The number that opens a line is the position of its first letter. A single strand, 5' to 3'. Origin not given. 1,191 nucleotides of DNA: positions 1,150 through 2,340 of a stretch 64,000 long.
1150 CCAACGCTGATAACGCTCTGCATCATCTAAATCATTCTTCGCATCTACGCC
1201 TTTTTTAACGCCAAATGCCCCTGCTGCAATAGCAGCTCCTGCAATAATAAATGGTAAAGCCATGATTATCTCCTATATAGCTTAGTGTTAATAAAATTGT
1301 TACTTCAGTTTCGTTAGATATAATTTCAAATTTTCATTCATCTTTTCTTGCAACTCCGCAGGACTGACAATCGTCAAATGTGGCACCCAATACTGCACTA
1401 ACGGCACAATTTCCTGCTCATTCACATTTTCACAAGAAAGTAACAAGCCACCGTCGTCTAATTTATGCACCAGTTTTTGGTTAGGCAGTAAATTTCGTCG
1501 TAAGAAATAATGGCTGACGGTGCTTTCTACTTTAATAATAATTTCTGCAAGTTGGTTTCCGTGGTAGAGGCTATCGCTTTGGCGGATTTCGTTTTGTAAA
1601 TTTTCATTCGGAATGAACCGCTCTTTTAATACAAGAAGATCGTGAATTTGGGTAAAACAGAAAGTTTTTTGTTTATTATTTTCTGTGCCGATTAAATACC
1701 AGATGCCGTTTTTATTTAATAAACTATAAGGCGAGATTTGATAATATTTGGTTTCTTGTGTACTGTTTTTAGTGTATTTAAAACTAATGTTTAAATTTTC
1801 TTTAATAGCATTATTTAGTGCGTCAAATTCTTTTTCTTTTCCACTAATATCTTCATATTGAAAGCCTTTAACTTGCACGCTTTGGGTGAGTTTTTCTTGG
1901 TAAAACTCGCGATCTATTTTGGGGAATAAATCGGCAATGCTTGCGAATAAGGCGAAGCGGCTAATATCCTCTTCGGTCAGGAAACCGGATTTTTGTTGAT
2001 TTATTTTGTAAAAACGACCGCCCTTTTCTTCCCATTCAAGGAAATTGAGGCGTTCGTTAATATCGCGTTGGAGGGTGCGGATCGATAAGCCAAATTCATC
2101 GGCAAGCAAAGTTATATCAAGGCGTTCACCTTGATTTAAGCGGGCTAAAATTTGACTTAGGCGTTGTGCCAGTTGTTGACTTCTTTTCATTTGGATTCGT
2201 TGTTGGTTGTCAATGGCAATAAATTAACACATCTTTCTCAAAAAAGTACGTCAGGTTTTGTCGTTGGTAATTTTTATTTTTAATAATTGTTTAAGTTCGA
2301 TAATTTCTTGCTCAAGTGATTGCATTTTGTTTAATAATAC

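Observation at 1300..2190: WYL-domain regulator embedded inside the channel operon, plus a second divergent XRE regulator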

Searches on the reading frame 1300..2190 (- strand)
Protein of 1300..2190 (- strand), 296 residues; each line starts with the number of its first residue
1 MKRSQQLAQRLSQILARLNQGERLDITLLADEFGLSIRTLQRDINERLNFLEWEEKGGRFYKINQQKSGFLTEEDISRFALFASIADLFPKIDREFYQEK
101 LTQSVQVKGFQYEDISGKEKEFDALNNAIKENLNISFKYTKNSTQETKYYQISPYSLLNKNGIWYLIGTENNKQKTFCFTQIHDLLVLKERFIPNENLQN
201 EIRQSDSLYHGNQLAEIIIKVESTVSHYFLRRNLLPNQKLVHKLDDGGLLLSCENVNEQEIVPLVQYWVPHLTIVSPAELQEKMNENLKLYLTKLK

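Call 3: search_protein_families(library=pfam, proteins=[window:1300-2190:-], max_evalue=0.01)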
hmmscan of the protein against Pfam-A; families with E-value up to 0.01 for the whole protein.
window:1300-2190:- (296 aa): 4 families
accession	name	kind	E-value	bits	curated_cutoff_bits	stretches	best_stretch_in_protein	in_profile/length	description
PF13280.12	WYL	-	7.9e-11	42.2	21.8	1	122-182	3-65/70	WYL domain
PF25583.1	WCX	-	7.6e-06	26.6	23.9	1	217-289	5-73/76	WCX domain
PF08279.18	HTH_11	-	6.2e-05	23.2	25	1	10-45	1-37/55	HTH domain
PF08220.18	HTH_DeoR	-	0.0047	17.1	21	0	10-46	1-37/57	DeoR-like helix-turn-helix domain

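Call 4: search_protein_families(library=padloc, proteins=[window:1300-2190:-], max_evalue=0.01)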
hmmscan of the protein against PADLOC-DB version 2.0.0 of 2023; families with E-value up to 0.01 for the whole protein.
window:1300-2190:- (296 aa): 3 families
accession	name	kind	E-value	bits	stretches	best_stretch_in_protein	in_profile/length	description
PDLC01457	WYL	-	1.5e-26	91.5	1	7-280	2-229/229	"CAS-I,CAS-II,CAS-III,CAS-IV,CAS-V,CAS-VI; associated_signaling"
PDLC01652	WYL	-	4.1e-22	77.2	1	120-289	18-159/162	"CAS-I,CAS-II,CAS-III,CAS-IV,CAS-V,CAS-VI; associated_signaling"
PDLC01766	Cas3c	-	6e-07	26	1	116-289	131-310/1009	-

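Call 5: search_protein_families(library=ncbifam, proteins=[window:1300-2190:-], max_evalue=0.01)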
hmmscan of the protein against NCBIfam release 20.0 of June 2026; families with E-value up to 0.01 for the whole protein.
window:1300-2190:- (296 aa): 1 family
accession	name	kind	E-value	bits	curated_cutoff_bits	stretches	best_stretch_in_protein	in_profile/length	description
NF052318.1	T9SS_sortase_N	equivalog_domain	0.00057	20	40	1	102-155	72-124/140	type IX secretion system sortase PorU, long form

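Call 9: find_homologous_proteins(query=window:1300-2190:-)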
Query window:1300-2190:- (296 aa): 263 proteins with E <= 0.001 among 1152 candidates; the best 120 are listed.
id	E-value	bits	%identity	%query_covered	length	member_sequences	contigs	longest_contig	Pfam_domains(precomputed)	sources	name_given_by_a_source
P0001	6.7e-180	615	95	99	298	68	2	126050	PF13280.13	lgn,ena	-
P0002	1.1e-161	555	85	99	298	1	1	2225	PF08279.19,PF13280.13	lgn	-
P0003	1.4e-161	554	85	99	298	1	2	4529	PF08279.19,PF13280.13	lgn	-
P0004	6.0e-161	552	85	99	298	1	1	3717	PF13280.13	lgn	-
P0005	4.1e-159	546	84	99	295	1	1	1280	PF13280.13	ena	-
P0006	1.1e-158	545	84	99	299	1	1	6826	PF13280.13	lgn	-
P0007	1.5e-158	545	85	99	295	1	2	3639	PF13280.13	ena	-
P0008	2.5e-158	544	82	100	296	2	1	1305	PF13280.13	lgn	-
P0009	4.2e-158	543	85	99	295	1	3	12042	PF13280.13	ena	-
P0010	1.6e-157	541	83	99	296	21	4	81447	PF08279.19,PF13280.13,PF08220.19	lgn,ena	-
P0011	1.5e-145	502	97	79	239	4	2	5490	PF13280.13,PF25583.2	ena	-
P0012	1.2e-143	496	99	78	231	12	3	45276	PF13280.13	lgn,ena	-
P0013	6.8e-137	474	73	99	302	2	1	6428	PF13280.13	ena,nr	nr:WYL domain-containing protein [uncultured Haemophilus sp.]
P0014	1.9e-134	466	72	99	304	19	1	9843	PF13280.13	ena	-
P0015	7.4e-125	434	67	99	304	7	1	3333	PF13280.13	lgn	-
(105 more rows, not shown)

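Call 11: find_related_loci(query=A1, collection=genome_contigs, flank=10000)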
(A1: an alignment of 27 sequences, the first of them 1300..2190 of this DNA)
Query A1 (296 aa) in genome_contigs; peptide patterns used: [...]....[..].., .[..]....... (x = any residue, [..] = any of these).
151 stretches matched a pattern; 69 encode a relative of the query (tblastn E <= 1e-3); 69 distinct loci.
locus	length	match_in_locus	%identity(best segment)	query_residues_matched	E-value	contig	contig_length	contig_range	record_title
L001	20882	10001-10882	73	3-296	8e-145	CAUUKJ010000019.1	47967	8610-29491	MAG TPA_asm: uncultured Haemophilus sp. isolate ERR10228856_bin.26_MetaWRAP_v1.3_MAG genome assembly, contig: ERZ2165957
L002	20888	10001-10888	66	1-296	7e-132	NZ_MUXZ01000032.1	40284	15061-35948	Canicola haemoglobinophilus strain CCUG 3714 3714T_ctg_0000032, whole genome shotgun sequence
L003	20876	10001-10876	66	1-293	1e-130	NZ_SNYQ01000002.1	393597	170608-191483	Mesocricetibacter intestinalis strain DSM 28403 Ga0244706_102, whole genome shotgun sequence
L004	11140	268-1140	67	1-292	3e-129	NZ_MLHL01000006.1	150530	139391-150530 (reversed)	Rodentibacter trehalosifermentans strain H1987082031 contig_6, whole genome shotgun sequence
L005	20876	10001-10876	66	1-293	8e-129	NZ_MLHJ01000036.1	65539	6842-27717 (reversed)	Rodentibacter rarus strain CCUG 17206 contig_36, whole genome shotgun sequence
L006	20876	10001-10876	65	1-293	4e-127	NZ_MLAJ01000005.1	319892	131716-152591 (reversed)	Rodentibacter ratti strain F75 contig_5, whole genome shotgun sequence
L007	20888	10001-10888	64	1-296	2e-126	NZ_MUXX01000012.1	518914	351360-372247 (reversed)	Haemophilus paraphrohaemolyticus strain CCUG 3718 3718T_ctg_0000012, whole genome shotgun sequence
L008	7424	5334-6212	64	1-293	2e-125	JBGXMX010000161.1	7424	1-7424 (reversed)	MAG: Glaesserella sp. isolate Z2-45_MAG_7 Z2-45__103806, whole genome shotgun sequence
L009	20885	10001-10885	62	1-295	4e-125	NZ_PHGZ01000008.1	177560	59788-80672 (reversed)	Caviibacterium pharyngocola strain 7.3 contig_8, whole genome shotgun sequence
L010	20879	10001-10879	61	1-293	6e-124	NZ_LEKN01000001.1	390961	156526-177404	Ursidibacter maritimus strain Pb43106 contig_10_1, whole genome shotgun sequence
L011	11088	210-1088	61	1-293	6e-124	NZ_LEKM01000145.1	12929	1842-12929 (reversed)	Ursidibacter arcticus strain Bamse1 contig_45_2, whole genome shotgun sequence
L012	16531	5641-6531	63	3-296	1e-123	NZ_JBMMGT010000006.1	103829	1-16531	Avibacterium volantium strain SCPM-O-B-13030 (13123) 6, whole genome shotgun sequence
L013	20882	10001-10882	62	1-294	5e-122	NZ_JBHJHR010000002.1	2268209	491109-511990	Moraxella sp. ZJ142 ptg000001c, whole genome shotgun sequence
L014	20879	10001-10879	63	1-293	2e-121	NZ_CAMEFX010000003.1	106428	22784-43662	MAG: uncultured Actinobacillus sp. isolate SRR11489771_bin.12_metaWRAP_v1.3_MAG ERZ11466745.15, whole genome shotgun seq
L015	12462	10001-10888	59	1-296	1e-120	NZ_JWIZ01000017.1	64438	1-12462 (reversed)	Muribacter muris strain Ackerman80-443D cont17, whole genome shotgun sequence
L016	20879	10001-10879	62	1-293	1e-119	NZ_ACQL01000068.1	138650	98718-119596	Actinobacillus minor NM305 Contig_153, whole genome shotgun sequence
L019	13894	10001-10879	59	1-293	3e-116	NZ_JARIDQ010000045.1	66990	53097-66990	MAG: Otariodibacter sp. isolate cluster2_bin.66 k127_353809, whole genome shotgun sequence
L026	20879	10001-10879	56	3-295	3e-113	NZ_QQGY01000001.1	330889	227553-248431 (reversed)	Haemophilus haemolyticus strain M19079 M19079_HUY4190A121_cleaned_ctg_3577, whole genome shotgun sequence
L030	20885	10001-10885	55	1-295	9e-111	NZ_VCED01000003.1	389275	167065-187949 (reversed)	Haemophilus seminalis strain SZY H1 Scaffold3, whole genome shotgun sequence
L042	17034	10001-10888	50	1-292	1e-100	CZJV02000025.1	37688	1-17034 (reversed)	Psychrobacter cibarius strain W1 genome assembly, contig: NODE_28_length_37688_cov_84.0301_ID_55, whole genome shotgun s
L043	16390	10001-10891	50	1-295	6e-100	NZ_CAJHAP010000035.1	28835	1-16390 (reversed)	Psychrobacter okhotskensis isolate Psychrobacter okhotskensis MD17, whole genome shotgun sequence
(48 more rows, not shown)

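Call 15: find_encoding_contigs(protein=P0001, flank=10000, max_places=6)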
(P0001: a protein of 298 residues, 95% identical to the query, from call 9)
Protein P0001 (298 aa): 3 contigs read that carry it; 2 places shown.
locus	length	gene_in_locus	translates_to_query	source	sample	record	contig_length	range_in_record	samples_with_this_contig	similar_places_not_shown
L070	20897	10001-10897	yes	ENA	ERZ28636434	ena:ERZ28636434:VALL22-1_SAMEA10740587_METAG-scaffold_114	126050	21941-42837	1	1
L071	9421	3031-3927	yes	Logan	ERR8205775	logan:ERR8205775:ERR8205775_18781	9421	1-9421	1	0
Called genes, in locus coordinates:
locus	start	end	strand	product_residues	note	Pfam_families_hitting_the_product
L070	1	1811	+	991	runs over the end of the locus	PF13491:FtsK_4TM, PF17854:FtsK_alpha, PF01580:FtsK_SpoIIIE, PF12846:AAA_10 (faint), PF09397:FtsK_gamma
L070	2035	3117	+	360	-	PF00793:DAHP_synth_1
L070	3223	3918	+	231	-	PF00814:TsaD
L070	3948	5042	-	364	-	PF02222:ATP-grasp, PF17769:PurK_C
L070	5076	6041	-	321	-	PF00710:Asparaginase, PF17763:Asparaginase_C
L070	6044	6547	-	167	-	PF00731:AIRC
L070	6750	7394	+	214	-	PF02798:GST_N, PF13409:GST_N_2, PF13417:GST_N_3, PF00043:GST_C (weak), PF13410:GST_C_2 (weak)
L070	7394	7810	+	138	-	PF04386:SspB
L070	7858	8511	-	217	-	PF00881:Nitroreductase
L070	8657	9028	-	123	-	PF15731:MqsA_antitoxin (weak), PF13744:HTH_37 (weak), PF13560:HTH_31, PF01381:HTH_3, PF13443:HTH_26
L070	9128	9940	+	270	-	PF00520:Ion_trans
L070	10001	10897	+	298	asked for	PF13280:WYL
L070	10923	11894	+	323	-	PF00350:Dynamin_N, PF01926:MMR_HSR1 (weak), PF04548:AIG1 (faint)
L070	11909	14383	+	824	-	PF00350:Dynamin_N, PF01926:MMR_HSR1 (faint)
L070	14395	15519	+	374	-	-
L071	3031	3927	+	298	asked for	PF13280:WYL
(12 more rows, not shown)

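Call 16: find_encoding_contigs(protein=P0010, flank=10000, max_places=6)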
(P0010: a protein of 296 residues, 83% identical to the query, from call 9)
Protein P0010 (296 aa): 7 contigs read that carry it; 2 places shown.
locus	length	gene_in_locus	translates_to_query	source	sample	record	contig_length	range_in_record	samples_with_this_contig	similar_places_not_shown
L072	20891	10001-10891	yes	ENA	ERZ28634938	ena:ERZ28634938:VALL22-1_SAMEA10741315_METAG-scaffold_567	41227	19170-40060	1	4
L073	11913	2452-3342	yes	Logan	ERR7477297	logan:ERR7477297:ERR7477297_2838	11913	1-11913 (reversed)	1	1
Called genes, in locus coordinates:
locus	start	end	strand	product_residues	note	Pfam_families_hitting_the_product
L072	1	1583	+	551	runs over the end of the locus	PF06826:Asp-Al_Ex, PF02080:TrkA_C, PF06826:Asp-Al_Ex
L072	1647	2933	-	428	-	PF00202:Aminotran_3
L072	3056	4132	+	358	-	PF00953:Glycos_transf_4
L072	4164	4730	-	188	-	PF01063:Aminotran_4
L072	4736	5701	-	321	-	PF00425:Chorismate_bind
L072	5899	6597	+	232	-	PF00117:GATase, PF07722:Peptidase_C26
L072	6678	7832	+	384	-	PF00438:S-AdoMet_synt_N, PF02772:S-AdoMet_synt_M, PF02773:S-AdoMet_synt_C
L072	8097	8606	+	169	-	PF10263:SprT-like, PF17283:Zn_ribbon_SprT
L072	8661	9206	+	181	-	PF13505:OMP_b-brl, PF02462:Opacity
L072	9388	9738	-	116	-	PF13744:HTH_37 (weak), PF15731:MqsA_antitoxin (weak), PF13560:HTH_31, PF13443:HTH_26, PF01381:HTH_3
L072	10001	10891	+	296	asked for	PF08220:HTH_DeoR (faint), PF08279:HTH_11 (weak), PF13280:WYL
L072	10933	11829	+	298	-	-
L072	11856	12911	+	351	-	-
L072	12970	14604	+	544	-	-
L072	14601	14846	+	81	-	PF03692:CxxCxxCC (weak)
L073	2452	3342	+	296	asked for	PF08220:HTH_DeoR (faint), PF08279:HTH_11 (weak), PF13280:WYL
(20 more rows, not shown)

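Call 20: search_protein_families(library=pfam, proteins=[L026:13905-14561:+, L003:10896-11222:+, L026:13535-13804:+, L003:11253-11639:+, L003:12795-14444:+, L026:12067-13560:+, L016:11232-12746:+, L016:12759-13631:+, L019:11259-12245:+, L019:12258-13046:+], max_evalue=0.01)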
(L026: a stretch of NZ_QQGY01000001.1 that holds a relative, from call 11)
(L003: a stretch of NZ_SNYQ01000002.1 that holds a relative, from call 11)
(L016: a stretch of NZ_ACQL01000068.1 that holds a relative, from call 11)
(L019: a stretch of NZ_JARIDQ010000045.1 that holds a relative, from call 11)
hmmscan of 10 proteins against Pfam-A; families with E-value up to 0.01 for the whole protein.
L026:13905-14561:+ (218 aa): 0 families

L003:10896-11222:+ (108 aa): 0 families

L026:13535-13804:+ (89 aa): 1 family
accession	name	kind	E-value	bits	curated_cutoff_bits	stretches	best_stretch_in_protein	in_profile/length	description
PF03692.20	CxxCxxCC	-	7.8e-07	30.2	23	1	12-69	1-73/85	Putative zinc- or iron-chelating domain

L003:11253-11639:+ (128 aa): 1 family
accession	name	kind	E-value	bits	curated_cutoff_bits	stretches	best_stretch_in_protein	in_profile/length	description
PF05099.18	TerB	-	0.00017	22.3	24.4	1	60-108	68-115/118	Tellurite resistance protein TerB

L003:12795-14444:+ (549 aa): 0 families

L026:12067-13560:+ (497 aa): 1 family
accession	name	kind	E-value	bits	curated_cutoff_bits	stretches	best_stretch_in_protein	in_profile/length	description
PF21173.2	DksA-like_N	-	0.0086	16.6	27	0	52-78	5-31/65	DnaK suppressor protein-like, N-terminal domain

L016:11232-12746:+ (504 aa): 1 family
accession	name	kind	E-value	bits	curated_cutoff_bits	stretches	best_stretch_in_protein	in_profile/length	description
PF05192.23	MutS_III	-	0.0078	17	34.1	0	106-391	54-155/194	MutS domain III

L016:12759-13631:+ (290 aa): 0 families

L019:11259-12245:+ (328 aa): 14 families
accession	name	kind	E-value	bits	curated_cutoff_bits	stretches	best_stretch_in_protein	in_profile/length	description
PF01926.29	MMR_HSR1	-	9.1e-11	42.3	21.9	1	42-166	2-113/113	50S ribosome-binding GTPase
PF04548.22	AIG1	-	3.3e-09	36.8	27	1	40-172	1-131/212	AIG1 family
PF05049.19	IIGP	-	3.6e-08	33.3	24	1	28-98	24-100/375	Interferon-inducible GTPase (IIGP)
PF00350.29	Dynamin_N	-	4.4e-06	27.3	27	1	66-114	83-128/168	Dynamin family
PF03193.22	RsgA_GTPase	-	8.1e-06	26.2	30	1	30-94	98-168/174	RsgA GTPase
PF00735.24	Septin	-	1.4e-05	24.9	26.2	1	37-109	2-87/280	Septin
PF04670.18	Gtr1_RagA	-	0.00024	21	22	1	42-181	2-135/232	Gtr1/RagA G protein conserved region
PF00437.27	T2SSE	-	0.00055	19.1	24.9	1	25-61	128-164/370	Type II/IV secretion system protein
PF01580.24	FtsK_SpoIIIE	-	0.001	19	24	1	34-59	34-59/221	FtsK/SpoIIIE family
PF00009.33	GTP_EFTU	-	0.0014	18.7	26.5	0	158-243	123-187/188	Elongation factor Tu GTP binding domain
PF20703.3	nSTAND1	-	0.0024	18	27.1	1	24-58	19-52/379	Novel STAND NTPase 1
PF02421.24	FeoB_N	-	0.005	16.8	27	0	41-188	2-135/156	Ferrous iron transport protein B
PF13191.12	AAA_16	-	0.008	17.1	32.6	0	31-63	15-49/167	AAA ATPase domain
PF00158.32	Sigma54_activat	-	0.0093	16.1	20.2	0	28-63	11-46/168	Sigma-54 interaction domain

L019:12258-13046:+ (262 aa): 2 families
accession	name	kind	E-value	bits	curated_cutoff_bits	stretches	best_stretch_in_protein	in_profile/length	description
PF13099.11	DUF3944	-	4.7e-12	46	24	1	3-38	1-35/35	Domain of unknown function (DUF3944)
PF03981.17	Ubiq_cyt_C_chap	-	7.4e-08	33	21.5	1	55-227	2-136/140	Ubiquinol-cytochrome C chaperone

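Call 21: search_protein_families(library=padloc, proteins=[L026:13905-14561:+, L003:10896-11222:+, L026:13535-13804:+, L003:11253-11639:+, L003:12795-14444:+, L026:12067-13560:+, L016:11232-12746:+, L016:12759-13631:+, L019:11259-12245:+, L019:12258-13046:+], max_evalue=0.01)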
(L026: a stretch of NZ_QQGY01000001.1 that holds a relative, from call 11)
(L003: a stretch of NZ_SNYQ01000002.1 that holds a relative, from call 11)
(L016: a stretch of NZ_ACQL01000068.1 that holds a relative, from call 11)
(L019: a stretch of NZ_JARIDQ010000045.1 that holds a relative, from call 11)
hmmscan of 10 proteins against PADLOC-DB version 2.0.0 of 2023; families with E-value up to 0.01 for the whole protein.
L026:13905-14561:+ (218 aa): 0 families

L003:10896-11222:+ (108 aa): 0 families

L026:13535-13804:+ (89 aa): 0 families

L003:11253-11639:+ (128 aa): 0 families

L003:12795-14444:+ (549 aa): 1 family
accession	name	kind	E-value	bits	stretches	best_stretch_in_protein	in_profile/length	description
PDLC04630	PDC-M40B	-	3e-35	120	2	187-434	181-425/547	-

L026:12067-13560:+ (497 aa): 1 family
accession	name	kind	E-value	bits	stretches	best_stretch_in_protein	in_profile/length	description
PDLC03834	BnzB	-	6.3e-137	455.7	1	27-397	114-481/504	-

L016:11232-12746:+ (504 aa): 2 families
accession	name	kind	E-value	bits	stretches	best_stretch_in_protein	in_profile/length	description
PDLC04409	PDC-M09B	-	1.2e-19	68.3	1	66-404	65-394/480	-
PDLC04408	PDC-M09B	-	2.3e-14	50.8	1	67-396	70-394/486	-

L016:12759-13631:+ (290 aa): 1 family
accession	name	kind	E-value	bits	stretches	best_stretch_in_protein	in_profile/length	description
PDLC02765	SspB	-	0.0053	14.8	1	109-194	141-224/292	SspB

L019:11259-12245:+ (328 aa): 3 families
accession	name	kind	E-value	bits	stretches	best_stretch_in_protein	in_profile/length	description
PDLC03841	LeoBC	-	5.4e-11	40.3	1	27-96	62-135/601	-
PDLC03839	LeoA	-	1.2e-10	39.2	1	26-99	44-118/559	-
PDLC04140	mad8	-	0.0017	15.9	1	38-60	26-48/314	mads_8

L019:12258-13046:+ (262 aa): 3 families
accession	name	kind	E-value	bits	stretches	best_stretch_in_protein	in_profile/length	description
PDLC04111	JukA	-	6.5e-62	207.3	1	3-244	6-241/250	-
PDLC04113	JukA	-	1.1e-58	196.7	1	3-242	5-239/245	-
PDLC04112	JukA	-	1.1e-21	75.6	1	62-240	64-217/234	-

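Call 38: search_solved_structures(query=window:1300-2190:-, max_evalue=0.01, show_alignments=1)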
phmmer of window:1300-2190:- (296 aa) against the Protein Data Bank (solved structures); distinct sequences matched with E-value up to 0.01: 0.
